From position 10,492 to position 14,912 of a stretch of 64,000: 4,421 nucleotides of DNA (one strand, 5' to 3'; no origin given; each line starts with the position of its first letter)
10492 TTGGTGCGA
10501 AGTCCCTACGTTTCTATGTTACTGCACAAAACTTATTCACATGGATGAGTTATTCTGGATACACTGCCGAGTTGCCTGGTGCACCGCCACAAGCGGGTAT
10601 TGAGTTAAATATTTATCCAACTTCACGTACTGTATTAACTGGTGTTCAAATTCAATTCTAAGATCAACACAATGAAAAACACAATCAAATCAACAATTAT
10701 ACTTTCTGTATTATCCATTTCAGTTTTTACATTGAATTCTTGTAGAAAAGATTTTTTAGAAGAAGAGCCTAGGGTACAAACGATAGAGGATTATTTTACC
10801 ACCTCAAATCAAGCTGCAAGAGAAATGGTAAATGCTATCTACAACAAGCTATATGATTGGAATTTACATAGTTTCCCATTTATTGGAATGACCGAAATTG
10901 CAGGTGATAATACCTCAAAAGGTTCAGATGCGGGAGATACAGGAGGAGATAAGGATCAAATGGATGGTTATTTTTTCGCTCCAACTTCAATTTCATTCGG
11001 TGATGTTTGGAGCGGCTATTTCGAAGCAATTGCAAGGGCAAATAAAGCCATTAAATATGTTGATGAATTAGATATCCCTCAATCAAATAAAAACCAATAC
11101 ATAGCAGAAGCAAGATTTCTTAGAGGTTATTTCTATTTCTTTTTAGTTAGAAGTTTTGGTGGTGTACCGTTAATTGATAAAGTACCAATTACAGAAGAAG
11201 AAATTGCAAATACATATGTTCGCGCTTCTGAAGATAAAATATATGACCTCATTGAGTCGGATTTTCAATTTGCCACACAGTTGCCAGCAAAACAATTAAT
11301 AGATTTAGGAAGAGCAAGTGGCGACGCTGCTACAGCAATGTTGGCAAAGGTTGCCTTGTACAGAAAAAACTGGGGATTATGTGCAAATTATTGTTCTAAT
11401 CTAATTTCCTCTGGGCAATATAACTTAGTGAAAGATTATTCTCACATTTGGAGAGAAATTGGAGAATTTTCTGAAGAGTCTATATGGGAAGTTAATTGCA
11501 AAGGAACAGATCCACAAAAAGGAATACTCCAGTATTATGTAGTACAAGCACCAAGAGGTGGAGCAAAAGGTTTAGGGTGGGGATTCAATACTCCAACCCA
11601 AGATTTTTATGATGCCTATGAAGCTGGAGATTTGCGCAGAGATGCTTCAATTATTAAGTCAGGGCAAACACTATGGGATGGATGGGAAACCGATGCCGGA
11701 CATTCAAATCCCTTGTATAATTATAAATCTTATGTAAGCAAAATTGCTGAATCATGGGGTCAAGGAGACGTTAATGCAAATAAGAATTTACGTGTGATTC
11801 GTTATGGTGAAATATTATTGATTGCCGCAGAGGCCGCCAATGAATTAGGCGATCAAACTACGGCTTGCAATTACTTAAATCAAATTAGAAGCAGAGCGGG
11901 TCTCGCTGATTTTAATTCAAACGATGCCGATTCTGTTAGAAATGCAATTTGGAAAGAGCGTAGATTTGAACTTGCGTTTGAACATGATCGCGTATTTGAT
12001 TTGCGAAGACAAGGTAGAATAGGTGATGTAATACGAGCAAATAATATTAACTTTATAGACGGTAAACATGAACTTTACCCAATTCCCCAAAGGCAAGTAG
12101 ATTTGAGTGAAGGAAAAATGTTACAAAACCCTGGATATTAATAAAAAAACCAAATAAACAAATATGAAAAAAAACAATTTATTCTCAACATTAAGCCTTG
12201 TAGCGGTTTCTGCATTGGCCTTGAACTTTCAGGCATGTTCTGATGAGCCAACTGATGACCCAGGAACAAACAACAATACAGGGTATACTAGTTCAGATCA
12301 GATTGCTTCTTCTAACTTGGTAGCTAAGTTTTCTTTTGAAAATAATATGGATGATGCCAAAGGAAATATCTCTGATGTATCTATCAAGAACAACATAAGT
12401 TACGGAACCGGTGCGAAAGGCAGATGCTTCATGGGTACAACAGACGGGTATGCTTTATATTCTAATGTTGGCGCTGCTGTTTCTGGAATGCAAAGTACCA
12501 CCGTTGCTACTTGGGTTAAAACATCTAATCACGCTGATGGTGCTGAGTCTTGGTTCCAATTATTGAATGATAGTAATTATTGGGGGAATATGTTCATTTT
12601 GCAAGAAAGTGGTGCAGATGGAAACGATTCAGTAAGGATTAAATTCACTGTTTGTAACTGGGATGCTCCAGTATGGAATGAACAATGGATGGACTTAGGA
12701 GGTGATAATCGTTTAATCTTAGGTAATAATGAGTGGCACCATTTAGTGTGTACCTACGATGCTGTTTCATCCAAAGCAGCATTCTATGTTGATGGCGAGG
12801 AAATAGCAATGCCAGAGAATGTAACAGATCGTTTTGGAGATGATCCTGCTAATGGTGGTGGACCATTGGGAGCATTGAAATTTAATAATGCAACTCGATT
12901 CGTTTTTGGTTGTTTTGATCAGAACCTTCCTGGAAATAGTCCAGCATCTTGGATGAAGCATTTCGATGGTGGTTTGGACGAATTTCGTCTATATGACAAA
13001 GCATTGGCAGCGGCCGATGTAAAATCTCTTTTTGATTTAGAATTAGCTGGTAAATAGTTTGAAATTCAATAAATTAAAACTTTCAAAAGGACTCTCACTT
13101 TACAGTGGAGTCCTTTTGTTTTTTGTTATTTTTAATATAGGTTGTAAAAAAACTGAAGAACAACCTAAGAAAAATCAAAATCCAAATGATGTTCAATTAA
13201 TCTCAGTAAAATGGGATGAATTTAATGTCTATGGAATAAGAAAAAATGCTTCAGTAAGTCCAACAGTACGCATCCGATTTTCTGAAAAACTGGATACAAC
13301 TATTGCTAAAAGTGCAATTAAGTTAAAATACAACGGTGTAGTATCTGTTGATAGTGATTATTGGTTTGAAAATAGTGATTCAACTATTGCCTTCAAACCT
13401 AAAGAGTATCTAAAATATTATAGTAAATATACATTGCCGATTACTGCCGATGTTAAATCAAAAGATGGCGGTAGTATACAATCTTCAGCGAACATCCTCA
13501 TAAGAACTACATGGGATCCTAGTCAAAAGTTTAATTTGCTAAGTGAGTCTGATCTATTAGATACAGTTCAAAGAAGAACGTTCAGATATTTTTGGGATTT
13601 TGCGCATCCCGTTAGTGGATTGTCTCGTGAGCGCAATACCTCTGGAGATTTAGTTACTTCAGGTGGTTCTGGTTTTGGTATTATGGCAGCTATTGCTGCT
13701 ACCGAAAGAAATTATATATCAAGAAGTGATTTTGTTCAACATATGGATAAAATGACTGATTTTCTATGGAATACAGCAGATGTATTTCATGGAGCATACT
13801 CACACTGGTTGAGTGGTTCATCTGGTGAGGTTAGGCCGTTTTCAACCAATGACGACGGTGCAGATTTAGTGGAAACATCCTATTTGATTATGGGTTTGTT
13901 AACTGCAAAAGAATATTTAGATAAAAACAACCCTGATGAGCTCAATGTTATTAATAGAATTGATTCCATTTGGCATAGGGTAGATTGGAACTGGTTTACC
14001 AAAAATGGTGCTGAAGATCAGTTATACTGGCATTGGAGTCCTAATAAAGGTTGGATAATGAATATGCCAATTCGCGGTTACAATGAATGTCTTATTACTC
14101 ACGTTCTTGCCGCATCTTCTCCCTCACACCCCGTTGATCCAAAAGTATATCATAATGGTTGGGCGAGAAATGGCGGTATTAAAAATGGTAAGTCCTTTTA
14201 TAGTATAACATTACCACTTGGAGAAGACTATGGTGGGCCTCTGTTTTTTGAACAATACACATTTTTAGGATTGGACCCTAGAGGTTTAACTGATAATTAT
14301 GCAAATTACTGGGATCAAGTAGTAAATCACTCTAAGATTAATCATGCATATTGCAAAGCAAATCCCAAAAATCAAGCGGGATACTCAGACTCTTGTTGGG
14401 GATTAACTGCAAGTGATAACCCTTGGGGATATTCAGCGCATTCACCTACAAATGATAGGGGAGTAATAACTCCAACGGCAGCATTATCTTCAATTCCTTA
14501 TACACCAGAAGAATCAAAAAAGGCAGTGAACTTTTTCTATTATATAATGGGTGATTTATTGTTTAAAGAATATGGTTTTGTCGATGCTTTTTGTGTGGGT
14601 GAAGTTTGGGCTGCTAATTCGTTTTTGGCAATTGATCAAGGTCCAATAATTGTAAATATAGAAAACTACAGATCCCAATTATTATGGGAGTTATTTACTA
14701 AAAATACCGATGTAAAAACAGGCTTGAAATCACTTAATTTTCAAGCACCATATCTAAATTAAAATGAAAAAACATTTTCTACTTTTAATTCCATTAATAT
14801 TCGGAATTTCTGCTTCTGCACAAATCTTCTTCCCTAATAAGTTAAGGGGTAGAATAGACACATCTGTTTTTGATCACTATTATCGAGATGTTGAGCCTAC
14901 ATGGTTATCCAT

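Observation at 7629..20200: Candidate beta-(1,2)-glucan utilisation locus with duplicated GH144-like genes and no HTCS, SusR or ECF regulator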

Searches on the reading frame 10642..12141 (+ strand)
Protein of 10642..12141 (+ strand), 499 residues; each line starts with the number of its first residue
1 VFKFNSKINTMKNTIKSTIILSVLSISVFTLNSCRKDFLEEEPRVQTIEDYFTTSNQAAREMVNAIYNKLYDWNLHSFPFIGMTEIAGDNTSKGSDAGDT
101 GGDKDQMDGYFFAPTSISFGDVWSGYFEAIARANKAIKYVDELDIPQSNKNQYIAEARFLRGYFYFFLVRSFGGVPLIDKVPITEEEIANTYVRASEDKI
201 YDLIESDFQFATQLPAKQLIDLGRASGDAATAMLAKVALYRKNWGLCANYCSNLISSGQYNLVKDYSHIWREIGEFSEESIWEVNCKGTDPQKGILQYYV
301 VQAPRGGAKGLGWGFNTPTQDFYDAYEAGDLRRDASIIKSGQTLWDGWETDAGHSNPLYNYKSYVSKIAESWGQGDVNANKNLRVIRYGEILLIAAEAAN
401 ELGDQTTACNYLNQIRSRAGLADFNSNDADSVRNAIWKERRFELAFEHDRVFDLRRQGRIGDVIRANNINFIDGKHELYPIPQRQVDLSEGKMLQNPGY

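Call 3: search_protein_families(library=pfam, proteins=[window:10642-12141:+])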
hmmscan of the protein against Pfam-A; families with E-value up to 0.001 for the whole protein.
window:10642-12141:+ (499 aa): 3 families
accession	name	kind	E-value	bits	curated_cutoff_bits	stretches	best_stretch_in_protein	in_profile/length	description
PF07980.17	SusD_RagB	-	2.7e-38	132.8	23.1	1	279-499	2-297/297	SusD family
PF14322.12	SusD-like_3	-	7.2e-22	79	27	1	37-239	1-191/191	Starch-binding associating with outer membrane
PF12771.13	SusD-like_2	-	1.5e-05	24.4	27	1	121-213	59-148/415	Starch-binding associating with outer membrane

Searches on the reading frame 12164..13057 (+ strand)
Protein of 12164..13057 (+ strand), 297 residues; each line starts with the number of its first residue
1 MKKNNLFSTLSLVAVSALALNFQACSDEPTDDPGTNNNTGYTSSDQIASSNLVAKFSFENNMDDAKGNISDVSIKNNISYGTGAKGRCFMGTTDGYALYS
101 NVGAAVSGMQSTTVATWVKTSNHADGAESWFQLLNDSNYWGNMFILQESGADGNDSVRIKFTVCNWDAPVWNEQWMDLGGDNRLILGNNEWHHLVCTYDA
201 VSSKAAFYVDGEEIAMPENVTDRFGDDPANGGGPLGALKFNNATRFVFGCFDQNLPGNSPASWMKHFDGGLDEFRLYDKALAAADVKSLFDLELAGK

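Call 3: search_protein_families(library=pfam, proteins=[window:12164-13057:+])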
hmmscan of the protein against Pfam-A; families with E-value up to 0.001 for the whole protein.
window:12164-13057:+ (297 aa): 1 family
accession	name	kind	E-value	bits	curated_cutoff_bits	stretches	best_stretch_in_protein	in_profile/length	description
PF13385.13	Laminin_G_3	-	6.6e-14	52.7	27.6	1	96-286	6-150/151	Concanavalin A-like lectin/glucanases superfamily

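Call 48: search_protein_families(library=ncbifam, proteins=[window:12164-13057:+], max_evalue=0.001)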
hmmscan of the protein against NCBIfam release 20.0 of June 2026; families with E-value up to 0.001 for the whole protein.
window:12164-13057:+ (297 aa): 1 family
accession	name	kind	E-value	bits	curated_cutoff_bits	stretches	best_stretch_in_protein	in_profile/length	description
NF052521.1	TafC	equivalog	0.00048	19.3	410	0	266-293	336-363/373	TafC family fimbrial protein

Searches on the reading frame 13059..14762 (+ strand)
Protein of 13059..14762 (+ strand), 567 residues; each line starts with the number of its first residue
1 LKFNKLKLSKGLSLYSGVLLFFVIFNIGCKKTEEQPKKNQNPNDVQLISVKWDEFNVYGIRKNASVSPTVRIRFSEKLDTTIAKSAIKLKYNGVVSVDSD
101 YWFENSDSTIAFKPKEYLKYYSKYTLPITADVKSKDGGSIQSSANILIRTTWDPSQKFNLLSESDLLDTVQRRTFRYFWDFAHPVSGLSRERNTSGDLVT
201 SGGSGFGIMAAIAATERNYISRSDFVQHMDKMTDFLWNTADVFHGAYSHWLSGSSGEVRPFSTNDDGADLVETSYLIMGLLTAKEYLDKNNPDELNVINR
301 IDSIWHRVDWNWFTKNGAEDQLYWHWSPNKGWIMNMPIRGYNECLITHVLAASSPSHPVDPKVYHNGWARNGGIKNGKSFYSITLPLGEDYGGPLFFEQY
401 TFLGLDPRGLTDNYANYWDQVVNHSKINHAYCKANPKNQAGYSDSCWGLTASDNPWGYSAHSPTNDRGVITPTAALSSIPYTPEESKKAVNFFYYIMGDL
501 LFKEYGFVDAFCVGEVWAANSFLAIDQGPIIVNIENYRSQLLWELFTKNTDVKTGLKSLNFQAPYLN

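Call 3: search_protein_families(library=pfam, proteins=[window:13059-14762:+])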
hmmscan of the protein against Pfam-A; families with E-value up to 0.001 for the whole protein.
window:13059-14762:+ (567 aa): 2 families
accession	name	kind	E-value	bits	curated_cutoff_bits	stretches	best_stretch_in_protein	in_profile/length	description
PF10091.15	Glycoamylase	-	9e-70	235.1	27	1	337-549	3-220/221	Putative glucoamylase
PF13205.12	Big_5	-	4.8e-08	34.1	23.6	1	63-139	18-94/105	Bacterial Ig-like domain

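Call 5: search_solved_structures(query=window:13059-14762:+, max_evalue=0.01, show_alignments=2)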
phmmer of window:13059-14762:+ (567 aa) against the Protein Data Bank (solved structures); distinct sequences matched with E-value up to 0.01: 7.
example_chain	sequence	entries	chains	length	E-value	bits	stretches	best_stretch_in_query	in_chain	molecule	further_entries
4gl3_A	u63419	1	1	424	1.6e-151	508.9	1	160-567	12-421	putative glucoamylase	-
5gzk_A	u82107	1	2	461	1.1e-135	456.6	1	160-566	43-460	Uncharacterized protein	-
5gzh_A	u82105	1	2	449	1.8e-135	455.8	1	160-566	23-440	Endo-beta-1,2-glucanase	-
3eu8_A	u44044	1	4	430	3.9e-134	451.4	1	155-562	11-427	putative glucoamylase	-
4qt9_A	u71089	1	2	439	4e-129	434.9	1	160-562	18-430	putative glucoamylase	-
5z06_A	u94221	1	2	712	1.5e-110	373.5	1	161-559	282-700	BDI_3064 protein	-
8xul_A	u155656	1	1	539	7.9e-42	146.6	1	166-565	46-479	XCC2207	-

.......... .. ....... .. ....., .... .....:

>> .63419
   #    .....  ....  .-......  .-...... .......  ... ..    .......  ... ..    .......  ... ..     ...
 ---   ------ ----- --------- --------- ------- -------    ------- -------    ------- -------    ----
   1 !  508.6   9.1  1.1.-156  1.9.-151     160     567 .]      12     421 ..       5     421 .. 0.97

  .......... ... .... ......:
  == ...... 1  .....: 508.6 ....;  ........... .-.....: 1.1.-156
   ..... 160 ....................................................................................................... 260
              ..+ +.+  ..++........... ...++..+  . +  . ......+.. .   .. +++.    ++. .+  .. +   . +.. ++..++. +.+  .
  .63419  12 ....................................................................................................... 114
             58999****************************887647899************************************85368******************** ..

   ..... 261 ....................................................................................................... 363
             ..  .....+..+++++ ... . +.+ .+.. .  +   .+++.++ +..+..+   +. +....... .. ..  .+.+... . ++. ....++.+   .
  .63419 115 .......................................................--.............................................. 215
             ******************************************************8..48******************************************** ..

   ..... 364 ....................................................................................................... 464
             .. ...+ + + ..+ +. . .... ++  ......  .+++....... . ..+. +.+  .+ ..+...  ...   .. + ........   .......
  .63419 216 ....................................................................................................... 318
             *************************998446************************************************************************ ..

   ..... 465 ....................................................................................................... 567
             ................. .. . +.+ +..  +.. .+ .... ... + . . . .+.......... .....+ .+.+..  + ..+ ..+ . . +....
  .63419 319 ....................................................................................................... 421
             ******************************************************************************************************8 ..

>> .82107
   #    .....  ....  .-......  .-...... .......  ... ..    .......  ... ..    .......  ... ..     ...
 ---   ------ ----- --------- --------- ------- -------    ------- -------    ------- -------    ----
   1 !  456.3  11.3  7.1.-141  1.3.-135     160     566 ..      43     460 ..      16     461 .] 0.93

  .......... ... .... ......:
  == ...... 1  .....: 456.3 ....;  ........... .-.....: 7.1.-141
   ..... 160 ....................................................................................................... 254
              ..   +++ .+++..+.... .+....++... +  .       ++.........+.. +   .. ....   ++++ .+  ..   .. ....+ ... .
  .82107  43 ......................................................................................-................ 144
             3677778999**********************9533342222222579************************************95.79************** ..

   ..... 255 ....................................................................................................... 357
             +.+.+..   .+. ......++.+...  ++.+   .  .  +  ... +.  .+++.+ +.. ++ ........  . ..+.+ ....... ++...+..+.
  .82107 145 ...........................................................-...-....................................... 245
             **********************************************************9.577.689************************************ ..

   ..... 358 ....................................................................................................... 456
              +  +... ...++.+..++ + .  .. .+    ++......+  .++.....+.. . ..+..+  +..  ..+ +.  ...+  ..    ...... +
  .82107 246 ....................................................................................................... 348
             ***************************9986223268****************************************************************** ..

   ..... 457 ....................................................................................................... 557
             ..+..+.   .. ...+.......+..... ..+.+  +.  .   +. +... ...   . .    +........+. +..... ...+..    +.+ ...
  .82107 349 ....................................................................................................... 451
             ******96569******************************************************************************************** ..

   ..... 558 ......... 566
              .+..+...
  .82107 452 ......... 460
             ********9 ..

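Call 48: search_protein_families(library=ncbifam, proteins=[window:13059-14762:+], max_evalue=0.001)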
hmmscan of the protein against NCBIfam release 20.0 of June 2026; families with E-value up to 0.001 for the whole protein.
window:13059-14762:+ (567 aa): 0 families
